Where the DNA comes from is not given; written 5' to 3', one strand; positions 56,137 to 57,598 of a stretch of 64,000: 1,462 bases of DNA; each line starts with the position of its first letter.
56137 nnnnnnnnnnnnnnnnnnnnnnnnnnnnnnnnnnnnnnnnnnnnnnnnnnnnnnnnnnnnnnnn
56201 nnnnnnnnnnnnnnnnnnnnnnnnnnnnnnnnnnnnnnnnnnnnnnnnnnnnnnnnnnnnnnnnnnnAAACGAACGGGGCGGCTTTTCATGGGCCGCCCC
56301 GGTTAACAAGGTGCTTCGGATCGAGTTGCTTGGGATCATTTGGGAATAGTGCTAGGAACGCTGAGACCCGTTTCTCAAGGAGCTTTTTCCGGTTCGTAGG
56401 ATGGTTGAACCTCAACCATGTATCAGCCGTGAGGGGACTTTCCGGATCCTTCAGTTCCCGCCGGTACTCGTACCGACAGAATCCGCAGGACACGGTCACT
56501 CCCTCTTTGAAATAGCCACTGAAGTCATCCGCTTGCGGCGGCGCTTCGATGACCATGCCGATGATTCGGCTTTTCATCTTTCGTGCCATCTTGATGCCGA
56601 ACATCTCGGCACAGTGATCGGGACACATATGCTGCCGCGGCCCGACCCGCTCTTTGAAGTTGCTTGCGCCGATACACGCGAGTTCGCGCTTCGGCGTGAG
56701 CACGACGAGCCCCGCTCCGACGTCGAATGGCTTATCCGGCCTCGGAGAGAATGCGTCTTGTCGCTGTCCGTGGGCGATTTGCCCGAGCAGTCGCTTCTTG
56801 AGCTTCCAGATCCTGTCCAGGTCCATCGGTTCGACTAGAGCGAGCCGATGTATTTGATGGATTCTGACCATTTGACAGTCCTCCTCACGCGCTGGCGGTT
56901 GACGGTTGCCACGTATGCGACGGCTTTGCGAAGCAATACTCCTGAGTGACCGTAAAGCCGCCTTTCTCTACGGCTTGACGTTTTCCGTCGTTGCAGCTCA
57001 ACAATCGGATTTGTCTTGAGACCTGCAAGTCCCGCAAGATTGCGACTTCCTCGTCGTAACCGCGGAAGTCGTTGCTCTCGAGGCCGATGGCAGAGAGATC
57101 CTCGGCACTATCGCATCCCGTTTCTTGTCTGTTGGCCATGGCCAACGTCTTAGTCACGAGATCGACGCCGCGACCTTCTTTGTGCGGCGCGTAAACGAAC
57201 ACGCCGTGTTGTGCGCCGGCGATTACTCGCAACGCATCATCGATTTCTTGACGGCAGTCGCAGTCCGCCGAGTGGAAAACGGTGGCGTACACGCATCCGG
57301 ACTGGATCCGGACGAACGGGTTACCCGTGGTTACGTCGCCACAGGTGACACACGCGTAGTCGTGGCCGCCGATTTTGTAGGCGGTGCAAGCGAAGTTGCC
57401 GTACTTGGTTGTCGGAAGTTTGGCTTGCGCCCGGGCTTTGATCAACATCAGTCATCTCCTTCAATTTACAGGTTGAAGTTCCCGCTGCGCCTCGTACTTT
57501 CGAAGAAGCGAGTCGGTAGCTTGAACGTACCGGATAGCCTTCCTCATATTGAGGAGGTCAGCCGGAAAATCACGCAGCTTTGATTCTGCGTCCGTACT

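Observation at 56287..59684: Four-gene minus-strand operon: GTP_CH_N+RibA-like cyclohydrolase, TrpF-like isomerase, second RibA-like enzyme, Cys/His protein. Candidate pathway to an unknown GTP-derived metabolite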

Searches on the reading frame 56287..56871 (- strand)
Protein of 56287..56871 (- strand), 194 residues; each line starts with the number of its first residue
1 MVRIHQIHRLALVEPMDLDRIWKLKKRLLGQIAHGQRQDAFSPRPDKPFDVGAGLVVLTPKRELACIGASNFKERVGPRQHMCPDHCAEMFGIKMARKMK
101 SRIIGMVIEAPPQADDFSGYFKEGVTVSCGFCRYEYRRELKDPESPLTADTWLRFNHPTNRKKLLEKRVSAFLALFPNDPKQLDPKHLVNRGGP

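Call 3: search_protein_families(library=pfam, proteins=[window:56287-56871:-], max_evalue=0.1)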
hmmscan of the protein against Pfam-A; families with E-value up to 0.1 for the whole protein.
window:56287-56871:- (194 aa): 0 families

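Call 4: search_protein_families(library=ncbifam, proteins=[window:56287-56871:-], max_evalue=0.1)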
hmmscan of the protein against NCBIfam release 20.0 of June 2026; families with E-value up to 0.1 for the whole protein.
window:56287-56871:- (194 aa): 0 families

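Call 10: search_solved_structures(query=window:56287-56871:-, max_evalue=10)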
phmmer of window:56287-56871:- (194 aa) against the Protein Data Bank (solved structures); distinct sequences matched with E-value up to 10: 0.

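Call 28: find_homologous_proteins(query=window:56287-56871:-)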
Query window:56287-56871:- (194 aa): 13 proteins with E <= 0.001 among 146 candidates.
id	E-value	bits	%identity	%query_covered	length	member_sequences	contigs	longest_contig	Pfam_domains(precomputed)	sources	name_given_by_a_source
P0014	7.2e-116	403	89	100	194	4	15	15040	-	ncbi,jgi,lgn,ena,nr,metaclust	ncbi:MAG: hypothetical protein UY94_C0034G0005 [Parcubacteria group bacterium GW2011_GWA2_56_21]|nr:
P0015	8.3e-112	390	87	100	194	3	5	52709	-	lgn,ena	-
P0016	5.5e-111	387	86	100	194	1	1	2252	-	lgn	-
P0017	2.4e-93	329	72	100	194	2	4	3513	-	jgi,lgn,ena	-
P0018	1.2e-91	324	73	100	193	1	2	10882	-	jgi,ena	jgi:hypothetical protein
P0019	3.0e-87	309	73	91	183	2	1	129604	-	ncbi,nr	ncbi:hypothetical protein HYW59_03570 [Candidatus Kaiserbacteria bacterium]|nr:hypothetical protein 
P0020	2.9e-83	296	68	98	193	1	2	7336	-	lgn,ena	-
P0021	5.3e-82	292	66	100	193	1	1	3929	-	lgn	-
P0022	4.2e-67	244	62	100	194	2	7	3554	-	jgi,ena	-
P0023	2.1e-65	238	59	100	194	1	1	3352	-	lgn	-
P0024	5.6e-65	237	61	100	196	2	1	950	-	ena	-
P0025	2.1e-63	231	56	100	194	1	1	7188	-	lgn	-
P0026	5.8e-48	181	72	58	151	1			-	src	-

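Call 46: predict_structure(alignment_id=A2)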
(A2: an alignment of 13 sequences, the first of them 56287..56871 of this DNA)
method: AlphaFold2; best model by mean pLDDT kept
length: 194 residues; sequences in the alignment: 13
mean_pLDDT: 79.7   pTM: 0.81
mean pLDDT of the five models: 79.7, 77.6, 77.6, 77.5, 77.1
residues with pLDDT >= 90: 79; 70-90: 64; 50-70: 34; < 50: 17
segments of 3 or more residues with pLDDT < 50: 74-82, 192-194
pLDDT, mean of each block of 10 residues (from residue 1): 75 69 95 90 66 93 90 50 65 90 95 66 76 88 94 93 93 85 60 38
secondary structure, 60 per line:
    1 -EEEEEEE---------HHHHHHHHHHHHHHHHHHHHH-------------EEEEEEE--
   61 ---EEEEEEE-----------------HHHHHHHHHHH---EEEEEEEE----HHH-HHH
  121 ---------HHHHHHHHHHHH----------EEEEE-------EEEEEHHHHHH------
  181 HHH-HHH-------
elements in order: E2-8 H18-38 E52-58 E64-70 H88-98 E102-109 H130-141 E152-156 E164-168 H169-174

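Call 99: search_protein_families(library=phrogs, proteins=[window:56287-56871:-], max_evalue=0.01)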
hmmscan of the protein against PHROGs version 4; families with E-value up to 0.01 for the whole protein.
window:56287-56871:- (194 aa): 0 families

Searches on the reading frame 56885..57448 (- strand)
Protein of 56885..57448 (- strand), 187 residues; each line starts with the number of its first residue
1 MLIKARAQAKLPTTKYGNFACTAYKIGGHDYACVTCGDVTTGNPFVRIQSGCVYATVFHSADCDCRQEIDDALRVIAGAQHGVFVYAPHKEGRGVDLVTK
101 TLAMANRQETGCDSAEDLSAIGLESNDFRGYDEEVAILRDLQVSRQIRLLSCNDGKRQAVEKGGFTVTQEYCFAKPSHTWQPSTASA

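Call 3: search_protein_families(library=pfam, proteins=[window:56885-57448:-], max_evalue=0.1)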
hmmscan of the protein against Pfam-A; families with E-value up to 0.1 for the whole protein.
window:56885-57448:- (187 aa): 1 family
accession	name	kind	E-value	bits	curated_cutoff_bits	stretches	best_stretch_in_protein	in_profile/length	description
PF00925.25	GTP_cyclohydro2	-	3.2e-29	102.1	23.3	1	7-170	4-163/165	GTP cyclohydrolase II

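Call 4: search_protein_families(library=ncbifam, proteins=[window:56885-57448:-], max_evalue=0.1)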
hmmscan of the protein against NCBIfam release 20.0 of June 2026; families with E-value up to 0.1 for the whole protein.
window:56885-57448:- (187 aa): 7 families
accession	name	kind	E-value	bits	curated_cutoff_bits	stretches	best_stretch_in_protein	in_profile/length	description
NF006803.0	PRK09311.1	equivalog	1.2e-28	100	569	1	3-170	212-378/417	bifunctional 3,4-dihydroxy-2-butanone-4-phosphate synthase/GTP cyclohydrolase II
TIGR00505.1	ribA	equivalog_domain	6.7e-25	87.7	205.85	1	6-167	3-163/191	GTP cyclohydrolase II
NF001591.0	PRK00393.1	subfamily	5.8e-24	84.6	148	1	3-170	4-168/199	GTP cyclohydrolase II RibA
NF006805.0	PRK09318.1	equivalog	1.5e-23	83.4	486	1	2-169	191-353/387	bifunctional 3,4-dihydroxy-2-butanone-4-phosphate synthase/GTP cyclohydrolase II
NF006806.0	PRK09319.1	equivalog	9.6e-21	74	764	1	3-167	216-380/561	bifunctional 3,4-dihydroxy-2-butanone-4-phosphate synthase/GTP cyclohydrolase II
NF006456.0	PRK08815.1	equivalog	3.2e-17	62.9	464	1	30-170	202-339/376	GTP cyclohydrolase II RibA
NF005536.0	PRK07198.1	equivalog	2.1e-06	26.8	403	1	46-169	242-372/419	GTP cyclohydrolase II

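Call 96: search_solved_structures(query=window:56885-57448:-, max_evalue=0.001, show_alignments=1)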
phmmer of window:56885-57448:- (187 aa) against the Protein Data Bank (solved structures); distinct sequences matched with E-value up to 0.001: 5.
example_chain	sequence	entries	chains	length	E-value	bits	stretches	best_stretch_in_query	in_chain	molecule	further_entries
4i14_A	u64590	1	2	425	3.5e-15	59.4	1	6-167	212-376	Riboflavin biosynthesis protein RibBA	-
2bz0_A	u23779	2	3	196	7.4e-15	58.4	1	2-169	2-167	GTP CYCLOHYDROLASE II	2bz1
4rl4_A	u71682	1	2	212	2.7e-12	50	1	5-170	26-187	GTP cyclohydrolase-2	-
7ej3_A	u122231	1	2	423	7.6e-05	25.7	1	46-169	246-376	GTP cyclohydrolase II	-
7eev_A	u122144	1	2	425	7.6e-05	25.7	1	46-169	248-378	GTP cyclohydrolase II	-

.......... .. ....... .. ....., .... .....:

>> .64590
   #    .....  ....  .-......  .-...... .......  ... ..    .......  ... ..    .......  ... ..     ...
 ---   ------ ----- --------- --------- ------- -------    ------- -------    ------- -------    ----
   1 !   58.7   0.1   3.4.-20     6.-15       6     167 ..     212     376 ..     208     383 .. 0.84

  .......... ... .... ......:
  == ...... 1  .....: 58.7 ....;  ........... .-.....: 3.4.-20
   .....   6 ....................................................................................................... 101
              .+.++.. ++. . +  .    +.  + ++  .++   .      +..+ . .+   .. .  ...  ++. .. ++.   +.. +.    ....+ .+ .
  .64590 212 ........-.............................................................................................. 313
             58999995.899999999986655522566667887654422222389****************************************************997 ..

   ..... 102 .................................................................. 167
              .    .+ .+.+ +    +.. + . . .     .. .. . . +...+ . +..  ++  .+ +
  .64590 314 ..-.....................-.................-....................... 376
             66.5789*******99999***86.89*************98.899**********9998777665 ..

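Call 99: search_protein_families(library=phrogs, proteins=[window:56885-57448:-], max_evalue=0.01)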
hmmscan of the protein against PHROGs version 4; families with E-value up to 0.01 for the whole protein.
window:56885-57448:- (187 aa): 0 families
